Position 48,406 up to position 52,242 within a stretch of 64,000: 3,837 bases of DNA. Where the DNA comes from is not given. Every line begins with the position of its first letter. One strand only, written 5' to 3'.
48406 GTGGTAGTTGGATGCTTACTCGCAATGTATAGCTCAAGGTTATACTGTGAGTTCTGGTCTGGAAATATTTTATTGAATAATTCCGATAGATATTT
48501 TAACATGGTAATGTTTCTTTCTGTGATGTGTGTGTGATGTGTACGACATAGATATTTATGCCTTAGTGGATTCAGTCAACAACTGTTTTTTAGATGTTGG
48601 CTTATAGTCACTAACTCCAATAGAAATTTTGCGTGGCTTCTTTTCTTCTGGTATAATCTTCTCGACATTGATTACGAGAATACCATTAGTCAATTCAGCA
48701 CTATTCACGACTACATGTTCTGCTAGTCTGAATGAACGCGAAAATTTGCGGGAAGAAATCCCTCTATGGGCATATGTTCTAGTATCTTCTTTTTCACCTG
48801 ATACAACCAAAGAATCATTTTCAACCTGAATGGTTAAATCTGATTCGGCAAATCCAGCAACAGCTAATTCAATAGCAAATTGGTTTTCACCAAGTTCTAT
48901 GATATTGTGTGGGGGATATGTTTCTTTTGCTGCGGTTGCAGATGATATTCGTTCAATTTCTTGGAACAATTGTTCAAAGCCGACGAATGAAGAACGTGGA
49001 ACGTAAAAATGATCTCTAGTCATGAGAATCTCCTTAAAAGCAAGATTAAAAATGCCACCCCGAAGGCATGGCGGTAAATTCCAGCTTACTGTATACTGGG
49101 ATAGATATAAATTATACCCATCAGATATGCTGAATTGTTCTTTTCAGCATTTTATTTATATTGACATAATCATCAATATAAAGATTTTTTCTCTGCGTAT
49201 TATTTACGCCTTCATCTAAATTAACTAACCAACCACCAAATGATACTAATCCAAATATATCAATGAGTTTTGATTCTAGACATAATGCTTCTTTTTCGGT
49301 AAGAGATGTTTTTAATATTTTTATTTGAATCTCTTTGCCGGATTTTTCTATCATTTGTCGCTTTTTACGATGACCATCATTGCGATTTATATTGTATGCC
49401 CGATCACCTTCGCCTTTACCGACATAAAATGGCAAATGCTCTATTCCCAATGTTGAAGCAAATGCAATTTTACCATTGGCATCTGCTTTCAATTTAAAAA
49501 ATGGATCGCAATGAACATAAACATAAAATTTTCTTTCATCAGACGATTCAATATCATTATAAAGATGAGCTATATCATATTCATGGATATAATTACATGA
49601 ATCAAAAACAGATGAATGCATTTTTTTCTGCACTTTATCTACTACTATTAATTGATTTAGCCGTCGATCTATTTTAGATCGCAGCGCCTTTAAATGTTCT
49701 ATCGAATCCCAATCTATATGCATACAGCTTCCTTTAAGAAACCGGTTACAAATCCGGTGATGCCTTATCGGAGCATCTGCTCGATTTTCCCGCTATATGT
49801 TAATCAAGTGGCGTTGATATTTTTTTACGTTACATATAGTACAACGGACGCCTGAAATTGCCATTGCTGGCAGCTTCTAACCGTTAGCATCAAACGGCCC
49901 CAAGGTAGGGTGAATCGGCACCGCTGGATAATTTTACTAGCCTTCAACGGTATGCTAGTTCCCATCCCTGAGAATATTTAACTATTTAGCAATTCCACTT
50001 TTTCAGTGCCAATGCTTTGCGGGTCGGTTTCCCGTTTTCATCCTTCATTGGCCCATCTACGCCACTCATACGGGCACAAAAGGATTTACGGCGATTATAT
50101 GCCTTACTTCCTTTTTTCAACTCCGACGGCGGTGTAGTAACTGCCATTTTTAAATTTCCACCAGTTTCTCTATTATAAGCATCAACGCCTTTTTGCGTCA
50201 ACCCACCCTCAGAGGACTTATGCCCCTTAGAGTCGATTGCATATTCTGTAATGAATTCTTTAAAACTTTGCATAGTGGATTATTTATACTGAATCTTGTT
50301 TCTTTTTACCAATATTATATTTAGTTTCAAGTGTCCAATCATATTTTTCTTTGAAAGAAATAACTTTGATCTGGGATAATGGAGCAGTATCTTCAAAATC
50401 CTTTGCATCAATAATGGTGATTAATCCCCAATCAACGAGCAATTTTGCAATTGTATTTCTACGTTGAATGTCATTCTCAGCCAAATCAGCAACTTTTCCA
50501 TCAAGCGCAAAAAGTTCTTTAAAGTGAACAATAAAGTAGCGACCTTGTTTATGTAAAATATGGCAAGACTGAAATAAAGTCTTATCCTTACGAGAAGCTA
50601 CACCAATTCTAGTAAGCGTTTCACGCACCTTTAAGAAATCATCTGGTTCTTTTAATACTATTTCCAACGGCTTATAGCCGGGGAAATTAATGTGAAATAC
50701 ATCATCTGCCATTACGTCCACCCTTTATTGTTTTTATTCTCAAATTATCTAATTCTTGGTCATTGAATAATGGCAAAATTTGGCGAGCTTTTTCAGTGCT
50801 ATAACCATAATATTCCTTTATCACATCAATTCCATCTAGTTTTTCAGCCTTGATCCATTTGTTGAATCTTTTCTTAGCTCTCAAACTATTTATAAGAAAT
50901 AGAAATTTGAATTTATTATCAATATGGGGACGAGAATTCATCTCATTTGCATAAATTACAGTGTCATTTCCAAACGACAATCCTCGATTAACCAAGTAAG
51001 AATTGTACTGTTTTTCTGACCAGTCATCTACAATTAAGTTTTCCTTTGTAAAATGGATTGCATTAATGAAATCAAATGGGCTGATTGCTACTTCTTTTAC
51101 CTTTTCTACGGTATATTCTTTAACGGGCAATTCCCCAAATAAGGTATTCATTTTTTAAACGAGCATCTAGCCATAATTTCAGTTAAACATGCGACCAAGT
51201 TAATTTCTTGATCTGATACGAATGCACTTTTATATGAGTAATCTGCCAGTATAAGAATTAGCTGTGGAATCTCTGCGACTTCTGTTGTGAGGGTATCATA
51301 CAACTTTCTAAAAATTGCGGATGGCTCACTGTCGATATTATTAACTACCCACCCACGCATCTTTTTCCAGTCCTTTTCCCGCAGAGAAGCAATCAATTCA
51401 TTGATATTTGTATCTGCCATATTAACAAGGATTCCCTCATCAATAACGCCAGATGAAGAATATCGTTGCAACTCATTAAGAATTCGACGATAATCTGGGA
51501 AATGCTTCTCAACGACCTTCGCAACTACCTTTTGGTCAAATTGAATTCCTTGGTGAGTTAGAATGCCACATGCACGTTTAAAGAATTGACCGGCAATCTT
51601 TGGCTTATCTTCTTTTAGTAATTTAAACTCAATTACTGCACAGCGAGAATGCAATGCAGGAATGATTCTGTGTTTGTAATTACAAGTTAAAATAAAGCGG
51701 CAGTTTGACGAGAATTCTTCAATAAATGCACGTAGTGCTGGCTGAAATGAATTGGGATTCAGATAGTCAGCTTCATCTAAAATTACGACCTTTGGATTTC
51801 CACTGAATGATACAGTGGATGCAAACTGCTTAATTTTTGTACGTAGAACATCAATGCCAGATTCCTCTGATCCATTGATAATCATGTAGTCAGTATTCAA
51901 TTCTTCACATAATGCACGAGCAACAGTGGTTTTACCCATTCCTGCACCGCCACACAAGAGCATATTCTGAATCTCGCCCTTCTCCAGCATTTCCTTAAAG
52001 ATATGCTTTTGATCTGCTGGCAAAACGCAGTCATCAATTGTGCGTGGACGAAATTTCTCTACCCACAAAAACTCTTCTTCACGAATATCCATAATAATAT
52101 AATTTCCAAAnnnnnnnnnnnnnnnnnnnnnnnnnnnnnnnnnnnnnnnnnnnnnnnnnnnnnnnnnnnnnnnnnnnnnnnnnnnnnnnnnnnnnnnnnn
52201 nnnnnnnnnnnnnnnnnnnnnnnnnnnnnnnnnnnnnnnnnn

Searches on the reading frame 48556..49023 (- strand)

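Call 94: search_protein_families(library=pfam, proteins=[window:48556-49023:-], max_evalue=0.001)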
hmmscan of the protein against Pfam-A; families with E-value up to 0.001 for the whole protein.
window:48556-49023:- (155 aa): 1 family
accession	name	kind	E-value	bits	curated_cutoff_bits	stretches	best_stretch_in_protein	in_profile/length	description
PF00011.27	HSP20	-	1.1e-19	70.8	20.8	1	45-135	5-101/102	Hsp20/alpha crystallin family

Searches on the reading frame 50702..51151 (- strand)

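Call 94: search_protein_families(library=pfam, proteins=[window:50702-51151:-], max_evalue=0.001)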
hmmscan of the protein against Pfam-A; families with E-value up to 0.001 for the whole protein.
window:50702-51151:- (149 aa): 1 family
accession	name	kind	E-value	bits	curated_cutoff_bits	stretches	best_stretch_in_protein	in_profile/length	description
PF16790.10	Phage_clamp_A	-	1.3e-11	45.6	27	1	26-126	5-113/144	Bacteriophage clamp loader A subunit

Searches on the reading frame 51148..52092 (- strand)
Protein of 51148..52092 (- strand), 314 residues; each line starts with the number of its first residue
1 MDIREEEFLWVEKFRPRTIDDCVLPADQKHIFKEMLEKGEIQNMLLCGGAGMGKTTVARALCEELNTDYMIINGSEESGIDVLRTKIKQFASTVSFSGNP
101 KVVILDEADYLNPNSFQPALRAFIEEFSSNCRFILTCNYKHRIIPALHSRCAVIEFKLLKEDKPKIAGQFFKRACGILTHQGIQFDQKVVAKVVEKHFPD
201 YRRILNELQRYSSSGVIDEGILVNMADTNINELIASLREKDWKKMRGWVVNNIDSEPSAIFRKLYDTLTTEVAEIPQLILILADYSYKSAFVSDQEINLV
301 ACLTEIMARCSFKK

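Call 94: search_protein_families(library=pfam, proteins=[window:51148-52092:-], max_evalue=0.001)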
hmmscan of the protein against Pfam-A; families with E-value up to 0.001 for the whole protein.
window:51148-52092:- (314 aa): 11 families
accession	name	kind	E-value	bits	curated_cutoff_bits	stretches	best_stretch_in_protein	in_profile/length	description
PF00004.35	AAA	-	1.3e-18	68.1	21.2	1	44-154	1-126/131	ATPase family associated with various cellular activities (AAA)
PF21328.3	Gp44_lid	-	1.3e-14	54.5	27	1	163-222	2-62/63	Sliding-clamp-loader large subunit, AAA+ ATPase lid domain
PF13177.12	DNA_pol3_delta2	-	2.1e-13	51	27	1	67-158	69-159/161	DNA polymerase III, delta subunit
PF13401.12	AAA_22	-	8.2e-08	33.1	27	0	43-89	7-56/130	AAA domain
PF00270.35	DEAD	-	1e-06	29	26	0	92-134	107-154/167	DEAD/DEAH box helicase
PF13191.12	AAA_16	-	3.2e-06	28.2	32.6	1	37-70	20-54/167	AAA ATPase domain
PF13173.12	AAA_14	-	7.7e-06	26.4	27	1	44-136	5-96/129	AAA domain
PF03215.21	Rad17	-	5e-05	23.7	23.8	1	7-70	6-74/186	Rad17 P-loop domain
PF14532.12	Sigma54_activ_2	-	0.00012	22.7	25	1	42-140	22-110/138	Sigma-54 interaction domain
PF07728.20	AAA_5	-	0.00031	21.2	22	1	43-120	1-86/139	AAA domain (dynein-related subfamily)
PF20720.3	nSTAND3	-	0.00069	19.8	27.2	0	36-137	11-110/155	Novel STAND NTPase 3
